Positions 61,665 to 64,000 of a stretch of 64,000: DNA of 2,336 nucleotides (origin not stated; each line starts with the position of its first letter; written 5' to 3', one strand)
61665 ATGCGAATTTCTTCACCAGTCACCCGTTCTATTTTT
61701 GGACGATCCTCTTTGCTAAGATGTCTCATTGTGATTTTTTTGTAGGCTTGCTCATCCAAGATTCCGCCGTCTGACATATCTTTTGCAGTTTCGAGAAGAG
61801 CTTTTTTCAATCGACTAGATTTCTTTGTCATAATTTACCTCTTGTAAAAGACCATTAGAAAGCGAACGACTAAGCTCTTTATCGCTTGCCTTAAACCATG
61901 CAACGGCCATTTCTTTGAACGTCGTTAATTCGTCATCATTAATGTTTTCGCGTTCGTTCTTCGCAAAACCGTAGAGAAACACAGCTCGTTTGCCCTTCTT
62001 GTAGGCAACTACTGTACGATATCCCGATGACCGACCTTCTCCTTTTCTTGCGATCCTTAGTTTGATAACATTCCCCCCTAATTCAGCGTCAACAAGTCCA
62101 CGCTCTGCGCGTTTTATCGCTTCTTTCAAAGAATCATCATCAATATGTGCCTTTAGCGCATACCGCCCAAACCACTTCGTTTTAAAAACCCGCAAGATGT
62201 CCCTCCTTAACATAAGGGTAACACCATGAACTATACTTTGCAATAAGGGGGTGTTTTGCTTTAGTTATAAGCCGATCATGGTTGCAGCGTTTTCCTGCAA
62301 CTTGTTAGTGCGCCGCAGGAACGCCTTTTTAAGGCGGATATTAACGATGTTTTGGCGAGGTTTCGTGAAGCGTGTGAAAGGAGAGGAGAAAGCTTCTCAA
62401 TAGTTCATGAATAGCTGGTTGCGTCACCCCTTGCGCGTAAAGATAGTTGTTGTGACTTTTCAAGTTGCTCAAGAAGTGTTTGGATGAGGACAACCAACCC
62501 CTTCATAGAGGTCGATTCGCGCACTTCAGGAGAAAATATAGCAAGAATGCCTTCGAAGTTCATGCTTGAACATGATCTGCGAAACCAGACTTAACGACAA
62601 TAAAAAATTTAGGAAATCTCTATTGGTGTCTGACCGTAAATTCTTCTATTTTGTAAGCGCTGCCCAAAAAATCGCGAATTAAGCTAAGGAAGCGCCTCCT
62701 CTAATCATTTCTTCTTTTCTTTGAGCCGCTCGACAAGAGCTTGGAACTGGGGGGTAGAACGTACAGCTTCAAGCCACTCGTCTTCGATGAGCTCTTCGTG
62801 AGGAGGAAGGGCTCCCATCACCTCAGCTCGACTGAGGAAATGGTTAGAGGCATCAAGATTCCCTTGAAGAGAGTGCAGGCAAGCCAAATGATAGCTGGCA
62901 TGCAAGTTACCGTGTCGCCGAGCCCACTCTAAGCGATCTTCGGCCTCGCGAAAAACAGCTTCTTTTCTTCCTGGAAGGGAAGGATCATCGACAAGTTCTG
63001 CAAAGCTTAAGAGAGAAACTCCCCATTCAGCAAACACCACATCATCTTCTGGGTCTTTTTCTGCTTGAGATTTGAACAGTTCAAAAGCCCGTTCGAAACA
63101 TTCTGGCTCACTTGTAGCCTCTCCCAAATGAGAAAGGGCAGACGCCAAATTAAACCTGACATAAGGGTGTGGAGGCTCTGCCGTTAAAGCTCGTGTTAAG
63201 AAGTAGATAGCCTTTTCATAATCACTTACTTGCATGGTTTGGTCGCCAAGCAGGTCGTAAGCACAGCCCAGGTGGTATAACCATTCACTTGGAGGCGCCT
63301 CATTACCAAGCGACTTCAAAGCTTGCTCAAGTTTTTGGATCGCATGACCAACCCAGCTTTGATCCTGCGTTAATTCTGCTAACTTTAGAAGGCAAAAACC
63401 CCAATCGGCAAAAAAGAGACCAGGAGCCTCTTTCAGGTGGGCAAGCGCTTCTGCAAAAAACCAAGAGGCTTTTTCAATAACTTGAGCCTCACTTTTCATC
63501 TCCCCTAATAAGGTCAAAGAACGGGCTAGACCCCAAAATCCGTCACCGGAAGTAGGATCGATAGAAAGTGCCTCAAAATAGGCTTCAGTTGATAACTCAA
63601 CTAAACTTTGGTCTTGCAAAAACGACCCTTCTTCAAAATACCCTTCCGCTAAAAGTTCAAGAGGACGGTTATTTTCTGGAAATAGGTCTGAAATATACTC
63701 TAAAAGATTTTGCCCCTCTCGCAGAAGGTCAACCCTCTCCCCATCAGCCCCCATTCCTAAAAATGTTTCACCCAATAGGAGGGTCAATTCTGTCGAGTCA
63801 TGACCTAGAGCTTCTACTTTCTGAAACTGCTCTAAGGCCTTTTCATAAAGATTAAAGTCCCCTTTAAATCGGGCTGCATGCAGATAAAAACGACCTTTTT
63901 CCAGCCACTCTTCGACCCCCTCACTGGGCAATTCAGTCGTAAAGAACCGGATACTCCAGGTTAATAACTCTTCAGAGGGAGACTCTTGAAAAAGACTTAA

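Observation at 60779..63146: Toxin-antitoxin cassette sits between ~511-bp direct repeats made from the 3' end of a TPR gene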

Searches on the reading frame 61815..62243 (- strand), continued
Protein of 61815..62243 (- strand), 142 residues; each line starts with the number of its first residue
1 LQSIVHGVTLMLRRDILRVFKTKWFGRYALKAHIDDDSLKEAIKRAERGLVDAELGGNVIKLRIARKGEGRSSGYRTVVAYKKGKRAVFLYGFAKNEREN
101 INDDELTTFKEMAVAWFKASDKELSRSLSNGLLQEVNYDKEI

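Call 84: search_solved_structures(query=A5, max_evalue=0.01)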
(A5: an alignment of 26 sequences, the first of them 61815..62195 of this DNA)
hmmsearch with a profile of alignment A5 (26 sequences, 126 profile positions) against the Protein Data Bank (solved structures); distinct sequences matched with E-value up to 0.01: 5.
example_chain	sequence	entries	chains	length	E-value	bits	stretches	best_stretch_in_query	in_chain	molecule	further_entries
5ja9_C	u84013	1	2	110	0.00013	25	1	41-101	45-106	Toxin HigB-2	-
5ja8_A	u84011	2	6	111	0.00013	25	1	41-101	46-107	Toxin HigB-2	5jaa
8a0x_C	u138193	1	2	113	0.00014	24.9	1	41-101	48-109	Toxin HigB-2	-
5mje_A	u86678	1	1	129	0.00019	24.5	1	41-101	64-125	Cytotoxic translational repressor of toxin-antitoxin stability system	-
9tv9_C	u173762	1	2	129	0.00028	23.9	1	41-101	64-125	Toxin HigB-2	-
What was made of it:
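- On RelE/ParE superfamily, Pfam PF06296 (HigB2-like toxins): There are only sequence matches to HigB-2 chains, at E 1.3e-4 with a 26-sequence profile (call 84).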

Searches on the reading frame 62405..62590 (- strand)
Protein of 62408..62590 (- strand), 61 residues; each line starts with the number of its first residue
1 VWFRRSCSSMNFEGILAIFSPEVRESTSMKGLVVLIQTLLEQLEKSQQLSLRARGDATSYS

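Call 5: search_protein_families(library=pfam, proteins=[window:62405-62563:-], max_evalue=0.01)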
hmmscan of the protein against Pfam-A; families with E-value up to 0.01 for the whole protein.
window:62405-62563:- (52 aa): 0 families

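Call 44: search_protein_families(library=pfam, proteins=[window:62408-62590:-], max_evalue=1)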
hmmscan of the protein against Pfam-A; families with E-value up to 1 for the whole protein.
seq(61 aa): 1 family
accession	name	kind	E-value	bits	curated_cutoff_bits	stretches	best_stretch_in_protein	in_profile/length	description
PF06093.19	Spt4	-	0.12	13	25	0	6-22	38-54/77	Spt4/RpoE2 zinc finger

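Call 66: search_protein_representatives(protein=window:62408-62590:-)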
Query: 61 residues. Proteins with E-value up to 0.001 (for the whole library): 13; up to 1e-10: 1; up to 1e-30: 0. The best 13 are listed.
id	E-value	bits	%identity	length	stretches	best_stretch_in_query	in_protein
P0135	5.3e-11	57.5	62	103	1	4-53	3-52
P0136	2.5e-09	52.3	73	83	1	10-51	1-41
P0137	3.0e-09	52.1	73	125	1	10-51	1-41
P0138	9.9e-09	50.5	62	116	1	7-51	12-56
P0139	1.3e-08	50.1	76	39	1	10-47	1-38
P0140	1.4e-08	50.0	63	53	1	10-50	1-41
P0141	5.1e-08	48.2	65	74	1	9-54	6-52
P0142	3.5e-07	45.6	65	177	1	10-49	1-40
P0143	2.9e-05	39.7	59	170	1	11-51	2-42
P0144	8.1e-05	38.3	55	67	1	10-53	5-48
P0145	9.9e-05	38.0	70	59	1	10-42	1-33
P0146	3.7e-04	36.2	30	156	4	3-48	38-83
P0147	9.4e-04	34.9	51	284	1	11-53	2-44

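Call 69: search_protein_families(library=pfam, proteins=[P0147, P0142, P0143, P0137, P0135, window:62405-62563:-], max_evalue=0.1)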
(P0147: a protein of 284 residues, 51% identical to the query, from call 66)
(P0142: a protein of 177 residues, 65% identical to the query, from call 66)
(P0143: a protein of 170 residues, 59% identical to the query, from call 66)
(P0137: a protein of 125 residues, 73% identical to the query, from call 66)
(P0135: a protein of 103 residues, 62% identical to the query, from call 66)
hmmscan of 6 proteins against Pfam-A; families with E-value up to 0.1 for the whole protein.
P0147 (284 aa): 9 families
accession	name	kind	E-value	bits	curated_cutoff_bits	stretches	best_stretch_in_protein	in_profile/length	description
PF03050.20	DDE_Tnp_IS66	-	6.3e-05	23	23.1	1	214-249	246-281/284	Transposase IS66 family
PF09730.14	BicD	-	0.0094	14.6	27.9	1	23-103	283-360/718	Microtubule-associated protein Bicaudal-D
PF13623.11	SurA_N_2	-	0.027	14.8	28.5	0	173-207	91-124/145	SurA-like N-terminal domain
PF04977.20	DivIC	-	0.027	14.7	28.9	1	27-62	19-54/80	Septum formation initiator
PF16516.10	CC2-LZ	-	0.028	15.3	35.3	1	26-60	15-49/100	Leucine zipper of domain CC2 of NEMO, NF-kappa-B essential modulator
PF19111.5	DUF5798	-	0.048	14.3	27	1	27-59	24-56/89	Family of unknown function (DUF5798)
PF08172.17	CASP_C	-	0.049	13.4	28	1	28-68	1-42/252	CASP C terminal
PF02185.22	HR1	-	0.051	14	33.1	0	31-60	32-61/67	Hr1 repeat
PF04108.17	ATG17_like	-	0.072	13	43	0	30-73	58-101/355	Autophagy protein ATG17-like domain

P0142 (177 aa): 3 families
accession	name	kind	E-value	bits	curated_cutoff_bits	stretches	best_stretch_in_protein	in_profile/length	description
PF04108.17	ATG17_like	-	0.016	15.1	43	1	36-74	64-102/355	Autophagy protein ATG17-like domain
PF09744.14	RH1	-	0.043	14.1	24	1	19-59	24-64/65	RILP homology 1 domain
PF16516.10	CC2-LZ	-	0.053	14.4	35.3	1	24-58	13-47/100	Leucine zipper of domain CC2 of NEMO, NF-kappa-B essential modulator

P0143 (170 aa): 5 families
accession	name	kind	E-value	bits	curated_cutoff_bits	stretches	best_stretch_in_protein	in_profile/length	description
PF16516.10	CC2-LZ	-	0.0037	18.1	35.3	1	17-58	6-47/100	Leucine zipper of domain CC2 of NEMO, NF-kappa-B essential modulator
PF16471.10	JIP_LZII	-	0.019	15.6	30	1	30-55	45-70/71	JNK-interacting protein leucine zipper II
PF15905.10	HMMR_N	-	0.024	14.5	30.1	1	20-61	173-214/330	Hyaluronan mediated motility receptor N-terminal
PF13339.11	AATF-Che1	-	0.043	14.8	24.7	1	17-82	32-106/137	Apoptosis antagonizing transcription factor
PF04108.17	ATG17_like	-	0.051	13.5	43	1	29-76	56-100/355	Autophagy protein ATG17-like domain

P0137 (125 aa): 1 family
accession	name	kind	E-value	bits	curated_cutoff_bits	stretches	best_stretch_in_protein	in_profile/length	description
PF18288.6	FAA_hydro_N_2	-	0.0081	17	25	1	3-53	11-61/78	Fumarylacetoacetase N-terminal domain 2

P0135 (103 aa): 7 families
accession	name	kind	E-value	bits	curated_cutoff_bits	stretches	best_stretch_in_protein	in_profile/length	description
PF11773.13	ComGE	-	0.0044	17.4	25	1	27-89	8-68/82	Competence system putative prepilin ComGE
PF02185.22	HR1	-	0.019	15.3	33.1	1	40-68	33-61/67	Hr1 repeat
PF04977.20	DivIC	-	0.02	15.1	28.9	1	35-70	19-54/80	Septum formation initiator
PF15905.10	HMMR_N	-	0.021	14.7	30.1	1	26-70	171-215/330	Hyaluronan mediated motility receptor N-terminal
PF08537.15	NBP1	-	0.032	14.2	25.8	1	37-99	200-262/330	Fungal Nap binding protein NBP1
PF04108.17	ATG17_like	-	0.071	13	43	1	44-79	63-99/355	Autophagy protein ATG17-like domain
PF12918.12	TcdB_N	-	0.095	13.4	27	0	35-69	7-42/66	TcdB toxin N-terminal helical domain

window:62405-62563:- (52 aa): 0 families

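Call 70: find_homologous_proteins(query=P0142, max_evalue=1e-8)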
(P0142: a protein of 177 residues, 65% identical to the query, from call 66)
Query P0142 (177 aa): 21 proteins with E <= 1e-8 among 80 candidates.
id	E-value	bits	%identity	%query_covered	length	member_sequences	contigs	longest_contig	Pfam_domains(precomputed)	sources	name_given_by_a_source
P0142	1.4e-109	381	100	100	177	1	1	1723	-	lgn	-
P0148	6.9e-48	181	67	74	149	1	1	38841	-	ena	-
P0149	1.5e-46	176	68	74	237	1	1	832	-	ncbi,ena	-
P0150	5.1e-46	175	66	74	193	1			-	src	-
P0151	1.1e-45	173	65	74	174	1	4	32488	-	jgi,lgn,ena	-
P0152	7.9e-44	167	66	74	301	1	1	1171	-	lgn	-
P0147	1.1e-43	167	68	73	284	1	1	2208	-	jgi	jgi:hypothetical protein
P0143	3.2e-43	165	63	74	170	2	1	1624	-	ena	-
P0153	6.9e-43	164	65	73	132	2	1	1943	-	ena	-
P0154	3.5e-42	162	62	74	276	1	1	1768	-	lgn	-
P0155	2.3e-37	146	67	65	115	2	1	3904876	-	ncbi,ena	-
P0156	1.4e-35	141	55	74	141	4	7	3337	-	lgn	-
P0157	2.6e-34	136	54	74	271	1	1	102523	-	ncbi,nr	ncbi:MAG: hypothetical protein CK425_07260 [Parachlamydia sp.]|nr:MAG: hypothetical protein CK425_07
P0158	2.8e-34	136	61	64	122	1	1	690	-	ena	-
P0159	7.5e-34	135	62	62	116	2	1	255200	-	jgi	jgi:chromosome segregation ATPase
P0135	3.1e-29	120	83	40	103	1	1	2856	-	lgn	-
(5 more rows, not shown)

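Call 71: find_encoding_contigs(protein=P0151, flank=3000, max_places=4)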
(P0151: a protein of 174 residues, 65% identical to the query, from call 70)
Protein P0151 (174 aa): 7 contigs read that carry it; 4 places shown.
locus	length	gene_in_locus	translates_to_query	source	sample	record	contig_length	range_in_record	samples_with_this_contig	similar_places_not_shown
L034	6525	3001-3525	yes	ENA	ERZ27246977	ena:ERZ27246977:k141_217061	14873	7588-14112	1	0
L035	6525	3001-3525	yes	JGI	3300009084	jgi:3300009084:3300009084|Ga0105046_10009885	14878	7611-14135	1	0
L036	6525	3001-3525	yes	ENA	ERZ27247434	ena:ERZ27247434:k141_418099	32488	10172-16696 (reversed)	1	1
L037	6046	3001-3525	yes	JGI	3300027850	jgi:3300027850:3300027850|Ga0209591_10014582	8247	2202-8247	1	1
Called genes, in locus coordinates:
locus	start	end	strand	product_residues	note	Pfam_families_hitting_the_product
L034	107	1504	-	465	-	PF12796:Ank_2, PF13637:Ank_4 (weak), PF12796:Ank_2, PF13857:Ank_5 (weak), PF12796:Ank_2, PF13637:Ank_4, PF12796:Ank_2, PF12796:Ank_2, +6 more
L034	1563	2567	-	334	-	PF00023:Ank (faint), PF12796:Ank_2, PF13606:Ank_3 (faint), PF13857:Ank_5 (faint), PF13637:Ank_4 (weak), PF12796:Ank_2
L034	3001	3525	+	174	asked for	-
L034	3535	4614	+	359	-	PF03050:DDE_Tnp_IS66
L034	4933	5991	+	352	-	-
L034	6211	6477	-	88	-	-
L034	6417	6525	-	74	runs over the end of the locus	-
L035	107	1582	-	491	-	PF12796:Ank_2, PF13637:Ank_4 (weak), PF12796:Ank_2, PF13857:Ank_5 (weak), PF12796:Ank_2, PF13637:Ank_4, PF12796:Ank_2, PF12796:Ank_2, +6 more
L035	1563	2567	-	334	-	PF00023:Ank (faint), PF12796:Ank_2, PF13606:Ank_3 (faint), PF13857:Ank_5 (faint), PF13637:Ank_4 (weak), PF12796:Ank_2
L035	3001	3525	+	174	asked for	-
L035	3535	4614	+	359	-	PF03050:DDE_Tnp_IS66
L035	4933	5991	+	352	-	-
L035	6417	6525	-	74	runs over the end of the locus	-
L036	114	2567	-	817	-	PF12796:Ank_2, PF12796:Ank_2, PF13637:Ank_4 (weak), PF12796:Ank_2, PF13637:Ank_4 (weak), PF12796:Ank_2, PF12796:Ank_2, PF12796:Ank_2, +7 more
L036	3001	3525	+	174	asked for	-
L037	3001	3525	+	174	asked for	-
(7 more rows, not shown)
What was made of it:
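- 62371..62620 (-): Relic of an IS66-family transposase gene. It keeps a truncated leader, codons 1-39 (62563..62447) and a piece of the HTH region (about 62484..62371, in another frame). There is an internal deletion, and the DDE domain and terminal inverted repeat are absent. The homolog L034 is a 174-aa ORF directly followed by a 359-aa DDE_Tnp_IS66 ORF (call 71).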

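Call 72: find_encoding_contigs(protein=P0148, flank=3000, max_places=3)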
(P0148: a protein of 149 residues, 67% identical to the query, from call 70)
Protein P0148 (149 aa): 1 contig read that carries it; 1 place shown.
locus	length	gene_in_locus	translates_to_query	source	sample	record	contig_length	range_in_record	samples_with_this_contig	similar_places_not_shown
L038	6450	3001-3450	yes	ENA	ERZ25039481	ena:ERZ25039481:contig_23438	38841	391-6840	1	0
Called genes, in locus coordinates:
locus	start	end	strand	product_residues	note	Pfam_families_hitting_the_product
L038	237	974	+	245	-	PF01411:tRNA-synt_2c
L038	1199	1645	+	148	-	PF01411:tRNA-synt_2c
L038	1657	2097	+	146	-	PF01411:tRNA-synt_2c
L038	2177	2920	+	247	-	PF02272:DHHA1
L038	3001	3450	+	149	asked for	-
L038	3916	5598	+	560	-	PF13475:DUF4116 (faint)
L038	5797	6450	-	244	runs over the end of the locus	PF04402:SIMPL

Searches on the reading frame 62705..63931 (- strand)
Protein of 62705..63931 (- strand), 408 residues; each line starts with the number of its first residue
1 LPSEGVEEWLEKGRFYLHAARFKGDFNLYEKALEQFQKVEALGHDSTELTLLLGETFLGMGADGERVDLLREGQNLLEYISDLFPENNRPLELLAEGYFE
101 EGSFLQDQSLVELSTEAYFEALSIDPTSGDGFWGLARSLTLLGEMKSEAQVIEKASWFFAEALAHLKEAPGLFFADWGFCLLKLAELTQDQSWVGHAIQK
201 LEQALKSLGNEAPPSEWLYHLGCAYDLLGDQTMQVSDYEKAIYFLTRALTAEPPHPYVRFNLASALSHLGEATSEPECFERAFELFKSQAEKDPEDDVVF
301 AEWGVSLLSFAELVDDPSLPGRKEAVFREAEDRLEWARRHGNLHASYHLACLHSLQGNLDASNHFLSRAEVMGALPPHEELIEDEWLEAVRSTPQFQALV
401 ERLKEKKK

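Call 5: search_protein_families(library=pfam, proteins=[window:62705-63931:-], max_evalue=0.01)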
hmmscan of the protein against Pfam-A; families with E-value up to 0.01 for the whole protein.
window:62705-63931:- (408 aa): 10 families
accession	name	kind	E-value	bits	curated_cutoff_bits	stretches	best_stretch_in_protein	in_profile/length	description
PF14559.12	TPR_19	-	3.8e-09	37.2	25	1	236-271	5-40/68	Tetratricopeptide repeat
PF13181.12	TPR_8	-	1.2e-07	31.8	25.7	0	218-243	4-29/34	Tetratricopeptide repeat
PF23914.1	TPR_CcmH_CycH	-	7.8e-07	29.5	42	0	227-301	55-125/158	Cytochrome c-type biogenesis protein H TPR domain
PF13414.12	TPR_11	-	9e-07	28.9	26.8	0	29-61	10-42/42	TPR repeat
PF13431.12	TPR_17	-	2e-05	24.9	24.4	0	245-271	2-28/34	Tetratricopeptide repeat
PF00515.34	TPR_1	-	2.3e-05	24.4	27.8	0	236-253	15-32/34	Tetratricopeptide repeat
PF13432.12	TPR_16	-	0.00026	21.8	32.7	0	233-282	8-57/65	Tetratricopeptide repeat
PF13424.12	TPR_12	-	0.00028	21.4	30.1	0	223-287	4-76/77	Tetratricopeptide repeat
PF24885.1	TPR_NPHP3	-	0.00071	19.5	100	0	86-171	90-176/239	Nephrocystin-3 TPR domain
PF13371.12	TPR_9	-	0.0016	18.9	35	0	233-283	6-56/73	Tetratricopeptide repeat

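Call 6: search_protein_families(library=ncbifam, proteins=[window:62705-63931:-], max_evalue=0.01)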
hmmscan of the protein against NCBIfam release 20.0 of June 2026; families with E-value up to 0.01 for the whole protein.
window:62705-63931:- (408 aa): 6 families
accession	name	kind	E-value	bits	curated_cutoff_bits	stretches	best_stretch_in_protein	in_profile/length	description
NF047558.1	TPR_END_plus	domain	6.1e-11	42.1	32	1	346-401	2-56/56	TPR end-of-group domain-containing protein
TIGR02552.1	LcrH_SycD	equivalog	4.2e-07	29.8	104.8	1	228-290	58-120/136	SycD/LcrH family type III secretion system chaperone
NF040959.1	MamA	equivalog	1.4e-06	27.9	200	1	232-285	115-168/204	magnetosome protein MamA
TIGR02917.1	PEP_TPR_lipo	equivalog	1.3e-05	23.3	312.2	0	29-154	72-184/899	XrtA/PEP-CTERM system TPR-repeat protein PrsT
NF047371.1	FlcA_CTERM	equivalog_domain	3.4e-05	22.5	300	1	230-362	321-450/646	periplasmic flagellar collar protein FlcA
NF041522.1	TPR_sll0314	equivalog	0.0084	15.4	225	0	198-292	162-250/275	Sll0314/Alr1548 family TPR repeat-containing protein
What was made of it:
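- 62705..64000 (-): 3' two-thirds of the TPR gene. The gene continues beyond the window and is 622 aa in the source genome. It is intact and ends with repeat copy B. Pfam TPR families and NCBIfam TPR_END_plus match (calls 5, 6).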

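Call 7: find_related_loci(query=window:62705-63931:-, collection=genome_contigs, flank=10000)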
Query window:62705-63931:- (408 aa) in genome_contigs; peptide patterns used: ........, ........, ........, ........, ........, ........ (x = any residue, [..] = any of these).
79 stretches matched a pattern; 4 encode a relative of the query (tblastn E <= 1e-3); 4 distinct loci.
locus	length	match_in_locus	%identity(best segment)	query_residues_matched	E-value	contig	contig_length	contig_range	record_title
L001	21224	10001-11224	82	1-408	0e+0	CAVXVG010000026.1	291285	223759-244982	MAG: Parachlamydiales bacterium isolate MFD04780.bin.2.176 genome assembly, contig: contig_54248, whole genome shotgun s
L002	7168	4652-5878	70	3-407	0e+0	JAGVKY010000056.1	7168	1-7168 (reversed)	MAG: Parachlamydiales bacterium isolate SW_28 c_000000064682, whole genome shotgun sequence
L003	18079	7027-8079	33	55-408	2e-51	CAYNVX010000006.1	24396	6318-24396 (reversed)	MAG TPA_asm: uncultured bacterium isolate SRP256446_co1_211 genome assembly, contig: NODE_530_length_24396_cov_6.145886,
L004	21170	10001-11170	29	9-405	2e-46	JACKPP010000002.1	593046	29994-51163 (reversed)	MAG: Chlamydiales bacterium isolate HK-STAS-VERR_A-4 HK-STAS-VERR_A-4_2, whole genome shotgun sequence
